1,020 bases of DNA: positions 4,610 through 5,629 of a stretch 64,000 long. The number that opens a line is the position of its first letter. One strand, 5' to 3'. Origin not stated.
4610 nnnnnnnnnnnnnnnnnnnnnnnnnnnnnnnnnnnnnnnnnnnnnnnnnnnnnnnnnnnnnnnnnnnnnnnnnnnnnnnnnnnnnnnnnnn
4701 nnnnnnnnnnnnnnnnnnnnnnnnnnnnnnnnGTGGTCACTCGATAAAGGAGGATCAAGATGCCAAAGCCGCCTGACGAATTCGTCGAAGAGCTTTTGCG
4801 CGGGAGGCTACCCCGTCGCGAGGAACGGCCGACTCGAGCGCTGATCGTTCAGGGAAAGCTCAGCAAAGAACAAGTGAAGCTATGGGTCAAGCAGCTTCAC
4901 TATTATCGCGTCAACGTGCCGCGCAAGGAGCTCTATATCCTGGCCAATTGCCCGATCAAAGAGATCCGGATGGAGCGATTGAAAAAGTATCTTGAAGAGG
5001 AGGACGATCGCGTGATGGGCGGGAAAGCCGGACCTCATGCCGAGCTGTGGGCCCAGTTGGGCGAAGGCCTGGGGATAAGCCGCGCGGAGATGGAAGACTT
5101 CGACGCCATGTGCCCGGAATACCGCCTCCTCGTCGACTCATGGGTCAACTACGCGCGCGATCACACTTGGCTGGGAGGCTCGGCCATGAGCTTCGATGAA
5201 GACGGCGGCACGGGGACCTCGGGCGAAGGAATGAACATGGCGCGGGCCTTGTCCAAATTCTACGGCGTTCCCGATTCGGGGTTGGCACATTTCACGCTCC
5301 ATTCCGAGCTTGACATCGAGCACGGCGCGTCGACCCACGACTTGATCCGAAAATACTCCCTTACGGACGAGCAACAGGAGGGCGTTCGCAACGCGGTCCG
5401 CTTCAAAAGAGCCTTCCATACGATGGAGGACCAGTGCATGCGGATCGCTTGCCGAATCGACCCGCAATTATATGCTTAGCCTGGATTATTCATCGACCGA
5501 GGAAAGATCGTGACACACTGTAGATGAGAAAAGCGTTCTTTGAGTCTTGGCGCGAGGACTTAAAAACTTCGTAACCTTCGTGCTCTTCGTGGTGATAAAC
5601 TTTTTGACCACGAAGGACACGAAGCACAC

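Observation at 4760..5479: Orphan PqqC-like oxygenase in a catabolic context, with a second copy's 5' stump at 28259-28373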

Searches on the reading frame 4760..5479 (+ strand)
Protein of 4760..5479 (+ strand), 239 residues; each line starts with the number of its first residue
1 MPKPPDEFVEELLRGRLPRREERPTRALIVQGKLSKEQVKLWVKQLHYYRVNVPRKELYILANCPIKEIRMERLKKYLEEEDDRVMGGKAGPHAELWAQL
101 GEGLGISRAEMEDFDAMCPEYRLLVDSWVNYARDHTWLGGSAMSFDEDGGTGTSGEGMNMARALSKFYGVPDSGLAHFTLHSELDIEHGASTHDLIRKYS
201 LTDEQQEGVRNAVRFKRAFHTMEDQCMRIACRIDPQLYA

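Call 6: search_protein_families(library=pfam, proteins=[window:4760-5479:+], max_evalue=1)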
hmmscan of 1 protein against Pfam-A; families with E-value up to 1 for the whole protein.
window:4760-5479:+ (239 aa): 3 families
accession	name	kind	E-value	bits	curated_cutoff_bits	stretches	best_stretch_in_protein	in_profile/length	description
PF14518.11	Haem_oxygenas_2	-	1.5e-12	48.2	28.9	1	42-213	3-170/177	Iron-containing redox enzyme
PF03070.21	TENA_THI-4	-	4.1e-10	40.2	22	1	30-139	21-120/210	TENA/THI-4/PQQC family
PF13560.12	HTH_31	-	0.093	13.5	27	0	84-113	33-63/64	Helix-turn-helix domain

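Call 14: find_homologous_proteins(query=window:4760-5476:+, max_evalue=0.001)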
Query window:4760-5476:+ (239 aa): 86 proteins with E <= 0.001 among 480 candidates.
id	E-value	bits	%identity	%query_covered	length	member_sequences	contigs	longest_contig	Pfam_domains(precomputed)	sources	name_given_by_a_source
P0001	8.5e-146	502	90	100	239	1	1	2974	PF03070.22,PF14518.12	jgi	-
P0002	1.8e-144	498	90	100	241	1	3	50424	PF03070.22,PF14518.12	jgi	jgi:pyrroloquinoline-quinone synthase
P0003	9.5e-143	492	89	100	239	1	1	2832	PF03070.22,PF14518.12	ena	-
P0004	1.8e-139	481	89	98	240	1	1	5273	PF03070.22,PF14518.12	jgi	jgi:coenzyme PQQ biosynthesis protein C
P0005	1.7e-138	478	86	100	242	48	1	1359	PF03070.22,PF14518.12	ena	-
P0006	2.2e-137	475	85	100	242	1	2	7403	PF03070.22,PF14518.12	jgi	jgi:coenzyme PQQ biosynthesis protein C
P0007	1.3e-135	469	84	100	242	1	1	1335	PF03070.22,PF14518.12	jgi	jgi:pyrroloquinoline-quinone synthase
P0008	2.0e-132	458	83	100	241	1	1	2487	PF03070.22,PF14518.12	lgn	-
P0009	1.7e-127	442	78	100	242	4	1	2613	PF03070.22,PF14518.12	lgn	-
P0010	3.1e-124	432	77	100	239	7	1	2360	PF03070.22,PF14518.12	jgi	jgi:pyrroloquinoline-quinone synthase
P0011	6.4e-124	431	77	100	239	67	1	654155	PF03070.22,PF14518.12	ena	-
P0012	2.3e-123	429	75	100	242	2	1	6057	PF03070.22,PF14518.12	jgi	jgi:coenzyme PQQ biosynthesis protein C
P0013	3.6e-122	425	77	98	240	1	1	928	PF03070.22,PF14518.12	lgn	-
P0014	4.4e-122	425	76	100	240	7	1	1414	PF03070.22,PF14518.12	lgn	-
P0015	2.5e-121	422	76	100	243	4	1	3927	PF03070.22,PF14518.12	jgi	jgi:coenzyme PQQ biosynthesis protein C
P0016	5.3e-121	421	74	100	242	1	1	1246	PF03070.22,PF14518.12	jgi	jgi:pyrroloquinoline-quinone synthase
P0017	5.7e-121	421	76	100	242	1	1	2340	PF03070.22,PF14518.12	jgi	jgi:coenzyme PQQ biosynthesis protein C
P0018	1.1e-120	420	74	100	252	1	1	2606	PF03070.22,PF14518.12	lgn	-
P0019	5.3e-120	418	74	100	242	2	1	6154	PF03070.22,PF14518.12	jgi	jgi:coenzyme PQQ biosynthesis protein C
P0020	1.2e-119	417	76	98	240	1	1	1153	PF03070.22,PF14518.12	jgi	jgi:pyrroloquinoline-quinone synthase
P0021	2.0e-119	416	73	100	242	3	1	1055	PF03070.22,PF14518.12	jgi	jgi:coenzyme PQQ biosynthesis protein C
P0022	1.0e-118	413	74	100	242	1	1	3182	PF03070.22,PF14518.12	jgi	jgi:pyrroloquinoline-quinone synthase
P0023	1.1e-118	413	73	100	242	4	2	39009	PF03070.22,PF14518.12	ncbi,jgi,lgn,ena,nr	ncbi:MAG TPA: iron-containing redox enzyme family protein [Methylomirabilota bacterium]|nr:iron-cont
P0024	1.3e-118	413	74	100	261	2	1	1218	PF03070.22,PF14518.12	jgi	jgi:coenzyme PQQ biosynthesis protein C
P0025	1.4e-118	413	73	100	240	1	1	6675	PF03070.22,PF14518.12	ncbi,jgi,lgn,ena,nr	ncbi:MAG: hypothetical protein FJ143_01740 [Deltaproteobacteria bacterium]|nr:hypothetical protein [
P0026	2.7e-118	412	72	100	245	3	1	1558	PF03070.22,PF14518.12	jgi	jgi:coenzyme PQQ biosynthesis protein C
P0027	7.1e-118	411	72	100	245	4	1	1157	PF03070.22,PF14518.12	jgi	-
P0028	1.9e-117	409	73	100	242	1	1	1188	PF03070.22,PF14518.12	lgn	-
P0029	2.6e-117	409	72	100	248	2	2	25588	PF03070.22,PF14518.12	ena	-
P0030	3.0e-117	409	71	100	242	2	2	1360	PF03070.22,PF14518.12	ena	-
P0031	3.3e-117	409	71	100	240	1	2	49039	PF03070.22,PF14518.12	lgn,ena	-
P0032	3.9e-117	408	71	100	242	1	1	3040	PF03070.22,PF14518.12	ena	-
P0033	4.1e-117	408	71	100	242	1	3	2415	PF03070.22,PF14518.12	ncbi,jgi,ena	-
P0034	4.2e-117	408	73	100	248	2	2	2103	PF03070.22,PF14518.12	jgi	jgi:coenzyme PQQ biosynthesis protein C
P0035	5.3e-117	408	72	100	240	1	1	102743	PF03070.22,PF14518.12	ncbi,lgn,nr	ncbi:MAG TPA: iron-containing redox enzyme family protein [Candidatus Acidoferrales bacterium]|nr:ir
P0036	8.0e-117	407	71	100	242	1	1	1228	PF03070.22,PF14518.12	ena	-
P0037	8.4e-117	407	74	97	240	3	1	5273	PF03070.22,PF14518.12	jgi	jgi:pyrroloquinoline-quinone synthase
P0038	1.4e-116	407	73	100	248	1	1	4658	PF03070.22,PF14518.12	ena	-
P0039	1.4e-116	407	74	97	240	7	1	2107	PF03070.22,PF14518.12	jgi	jgi:pyrroloquinoline-quinone synthase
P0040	5.2e-116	405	71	100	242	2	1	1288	PF03070.22,PF14518.12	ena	-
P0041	5.3e-116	405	71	100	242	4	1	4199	PF03070.22,PF14518.12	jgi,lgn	jgi:pyrroloquinoline-quinone synthase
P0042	1.3e-115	403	73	98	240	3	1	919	PF03070.22,PF14518.12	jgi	jgi:pyrroloquinoline-quinone synthase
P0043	2.7e-115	402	73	98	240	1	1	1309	PF03070.22,PF14518.12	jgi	jgi:pyrroloquinoline-quinone synthase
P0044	3.0e-115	402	71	100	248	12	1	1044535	PF03070.22,PF14518.12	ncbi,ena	-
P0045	8.2e-115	401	70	100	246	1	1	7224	PF03070.22,PF14518.12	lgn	-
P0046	1.3e-114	400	72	100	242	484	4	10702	PF03070.22,PF14518.12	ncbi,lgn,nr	ncbi:MAG TPA: iron-containing redox enzyme family protein [Candidatus Binatia bacterium]|nr:iron-con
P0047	4.0e-114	398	70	100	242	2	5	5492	PF03070.22,PF14518.12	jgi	jgi:pyrroloquinoline-quinone synthase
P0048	6.1e-114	398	72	100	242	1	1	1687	PF03070.22,PF14518.12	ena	-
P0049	9.8e-114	397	73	98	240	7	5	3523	PF03070.22,PF14518.12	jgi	jgi:pyrroloquinoline-quinone synthase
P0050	4.1e-113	395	71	98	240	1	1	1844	PF03070.22,PF14518.12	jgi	-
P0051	6.7e-113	394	70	100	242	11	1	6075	PF03070.22,PF14518.12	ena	-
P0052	1.9e-112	393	69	100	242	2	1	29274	PF03070.22,PF14518.12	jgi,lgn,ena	-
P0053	4.1e-112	392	76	88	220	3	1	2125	PF03070.22,PF14518.12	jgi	jgi:pyrroloquinoline-quinone synthase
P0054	1.7e-111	390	69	100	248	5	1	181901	PF03070.22,PF14518.12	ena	-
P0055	4.0e-111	389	68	100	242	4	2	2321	PF03070.22,PF14518.12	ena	-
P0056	4.2e-111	389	68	100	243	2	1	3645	PF03070.22,PF14518.12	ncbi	ncbi:MAG: TenA family transcriptional regulator [Candidatus Binatia bacterium]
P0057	1.1e-110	387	67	100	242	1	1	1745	PF03070.22,PF14518.12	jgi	-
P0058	6.4e-110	385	75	90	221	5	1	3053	PF03070.22,PF14518.12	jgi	jgi:pyrroloquinoline-quinone synthase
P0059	4.2e-109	382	68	100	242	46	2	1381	PF03070.22,PF14518.12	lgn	-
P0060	4.5e-109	382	77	89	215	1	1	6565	PF03070.22,PF14518.12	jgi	jgi:coenzyme PQQ biosynthesis protein C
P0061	6.1e-109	382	67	100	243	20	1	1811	PF03070.22,PF14518.12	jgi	jgi:pyrroloquinoline-quinone synthase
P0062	9.4e-107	374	65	100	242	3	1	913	PF03070.22,PF14518.12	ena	-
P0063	1.1e-106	374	70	97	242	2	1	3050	PF03070.22,PF14518.12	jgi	jgi:pyrroloquinoline-quinone synthase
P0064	6.3e-105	368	64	100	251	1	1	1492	PF03070.22,PF14518.12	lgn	-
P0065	2.0e-95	337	70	87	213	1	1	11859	PF03070.22,PF14518.12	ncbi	-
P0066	7.0e-87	309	87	64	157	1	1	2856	PF14518.12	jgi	jgi:pyrroloquinoline quinone (PQQ) biosynthesis protein C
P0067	5.1e-82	293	85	62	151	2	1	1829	PF14518.12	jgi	jgi:pyrroloquinoline quinone (PQQ) biosynthesis protein C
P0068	8.1e-79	283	72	69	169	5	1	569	PF14518.12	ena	-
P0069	3.1e-76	274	68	73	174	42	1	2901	PF03070.22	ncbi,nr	ncbi:MAG TPA: hypothetical protein VK603_01980, partial [Candidatus Saccharimonadales bacterium]|nr:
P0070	3.8e-71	258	69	68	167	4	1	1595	PF03070.22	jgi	jgi:coenzyme PQQ biosynthesis protein C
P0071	1.1e-70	256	70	65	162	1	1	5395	PF03070.22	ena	-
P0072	2.5e-62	229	68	61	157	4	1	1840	PF03070.22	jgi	jgi:pyrroloquinoline-quinone synthase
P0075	2.6e-20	91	31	88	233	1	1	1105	PF03070.22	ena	-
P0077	2.3e-18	85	31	89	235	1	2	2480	PF03070.22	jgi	jgi:pyrroloquinoline-quinone synthase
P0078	2.4e-17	82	33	77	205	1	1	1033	PF03070.22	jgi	jgi:pyrroloquinoline-quinone synthase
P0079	3.5e-17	81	30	90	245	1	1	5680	PF03070.22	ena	-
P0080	3.5e-17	81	30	90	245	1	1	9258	PF03070.22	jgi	-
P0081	4.5e-17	81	33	77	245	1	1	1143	PF03070.22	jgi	jgi:pyrroloquinoline-quinone synthase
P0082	8.9e-17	80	31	88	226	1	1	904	PF03070.22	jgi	jgi:pyrroloquinoline-quinone synthase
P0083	1.5e-15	76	31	88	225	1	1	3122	PF03070.22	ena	-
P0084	2.1e-13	69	26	88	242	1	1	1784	PF03070.22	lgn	-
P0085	1.7e-12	66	29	88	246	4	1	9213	PF03070.22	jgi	jgi:pyrroloquinoline-quinone synthase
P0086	6.2e-12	64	25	90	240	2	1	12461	PF03070.22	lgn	-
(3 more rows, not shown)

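Call 15: search_solved_structures(query=window:4760-5476:+, max_evalue=10, show_alignments=3)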
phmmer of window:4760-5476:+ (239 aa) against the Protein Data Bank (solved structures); distinct sequences matched with E-value up to 10: 12.
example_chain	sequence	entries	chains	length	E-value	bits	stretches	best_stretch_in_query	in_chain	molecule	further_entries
3hml_A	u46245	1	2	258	1.2e-15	61.2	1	22-216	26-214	Pyrroloquinoline-quinone synthase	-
3hnh_A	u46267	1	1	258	3.6e-15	59.7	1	22-147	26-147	Pyrroloquinoline-quinone synthase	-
3hlx_A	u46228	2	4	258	3.9e-15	59.6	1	22-147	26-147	Pyrroloquinoline-quinone synthase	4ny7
1otw_A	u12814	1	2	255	1.2e-14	57.9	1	22-151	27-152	Coenzyme PQQ synthesis protein C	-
1otv_A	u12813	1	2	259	1.3e-14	57.9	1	22-151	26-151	Coenzyme PQQ synthesis protein C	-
5vrc_A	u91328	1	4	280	7.7e-13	52.1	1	22-216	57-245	Bifunctional coenzyme PQQ synthesis protein C/D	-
5vrd_D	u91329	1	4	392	1.9e-12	50.8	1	22-216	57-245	Bifunctional coenzyme PQQ synthesis protein C/D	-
1rcw_A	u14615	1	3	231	3.4e-05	27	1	31-203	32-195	CT610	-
8va9_A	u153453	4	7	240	4.1e-05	26.8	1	31-201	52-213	4-aminobenzoate synthase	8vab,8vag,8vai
9pj4_A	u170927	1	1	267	0.0075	19.3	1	29-210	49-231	4-aminobenzoate synthase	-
4lqx_A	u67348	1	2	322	0.1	15.6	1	72-144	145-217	TENA/THI-4 domain-containing protein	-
2kat_A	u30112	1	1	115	0.71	12.9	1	104-156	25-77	uncharacterized protein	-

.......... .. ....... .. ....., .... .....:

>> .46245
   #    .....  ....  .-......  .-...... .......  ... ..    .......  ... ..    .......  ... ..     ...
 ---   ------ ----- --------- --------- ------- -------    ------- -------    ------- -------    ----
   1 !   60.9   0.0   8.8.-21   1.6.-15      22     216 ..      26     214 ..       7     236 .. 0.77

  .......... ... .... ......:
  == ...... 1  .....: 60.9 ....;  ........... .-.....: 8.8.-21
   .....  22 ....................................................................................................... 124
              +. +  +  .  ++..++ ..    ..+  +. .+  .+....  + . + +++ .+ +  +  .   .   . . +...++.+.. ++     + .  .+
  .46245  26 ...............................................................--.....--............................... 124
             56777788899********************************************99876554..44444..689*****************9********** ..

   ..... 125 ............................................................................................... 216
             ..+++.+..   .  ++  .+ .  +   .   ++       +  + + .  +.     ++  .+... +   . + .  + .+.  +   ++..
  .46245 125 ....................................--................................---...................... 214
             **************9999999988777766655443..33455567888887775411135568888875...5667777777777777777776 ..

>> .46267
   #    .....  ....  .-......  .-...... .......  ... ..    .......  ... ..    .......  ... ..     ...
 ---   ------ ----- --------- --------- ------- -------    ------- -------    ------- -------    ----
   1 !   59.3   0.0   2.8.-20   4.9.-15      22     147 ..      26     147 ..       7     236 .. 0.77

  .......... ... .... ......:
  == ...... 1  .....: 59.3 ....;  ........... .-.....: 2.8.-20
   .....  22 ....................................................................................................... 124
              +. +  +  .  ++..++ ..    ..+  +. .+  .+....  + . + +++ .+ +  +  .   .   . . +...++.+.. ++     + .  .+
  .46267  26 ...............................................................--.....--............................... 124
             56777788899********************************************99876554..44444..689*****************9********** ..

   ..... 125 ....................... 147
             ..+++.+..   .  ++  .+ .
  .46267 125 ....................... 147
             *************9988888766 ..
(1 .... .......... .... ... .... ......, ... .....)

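Call 18: find_encoding_contigs(protein=P0061, flank=10000, max_places=6)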
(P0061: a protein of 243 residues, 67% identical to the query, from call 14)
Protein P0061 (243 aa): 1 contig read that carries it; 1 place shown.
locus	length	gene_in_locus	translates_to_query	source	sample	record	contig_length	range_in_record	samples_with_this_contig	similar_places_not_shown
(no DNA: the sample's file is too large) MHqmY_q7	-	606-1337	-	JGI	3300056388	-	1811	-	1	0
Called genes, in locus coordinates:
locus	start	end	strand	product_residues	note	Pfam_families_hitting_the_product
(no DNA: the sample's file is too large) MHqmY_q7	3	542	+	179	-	?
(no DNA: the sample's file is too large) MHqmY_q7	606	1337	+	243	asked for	PF03070:TENA_THI-4, PF14518:Haem_oxygenas_2 (weak)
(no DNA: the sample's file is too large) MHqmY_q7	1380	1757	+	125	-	-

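Call 19: find_encoding_contigs(protein=P0056, flank=10000, max_places=6)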
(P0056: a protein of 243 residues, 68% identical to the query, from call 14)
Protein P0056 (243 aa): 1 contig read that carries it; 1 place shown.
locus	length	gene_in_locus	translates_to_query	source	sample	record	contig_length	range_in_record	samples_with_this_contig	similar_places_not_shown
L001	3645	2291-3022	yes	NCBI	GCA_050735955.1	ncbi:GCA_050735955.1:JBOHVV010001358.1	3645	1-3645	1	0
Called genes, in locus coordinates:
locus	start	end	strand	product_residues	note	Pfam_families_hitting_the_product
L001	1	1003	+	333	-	?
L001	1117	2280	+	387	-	PF00296:Bac_luciferase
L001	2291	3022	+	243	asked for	PF03070:TENA_THI-4, PF14518:Haem_oxygenas_2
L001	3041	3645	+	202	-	PF07883:Cupin_2 (weak)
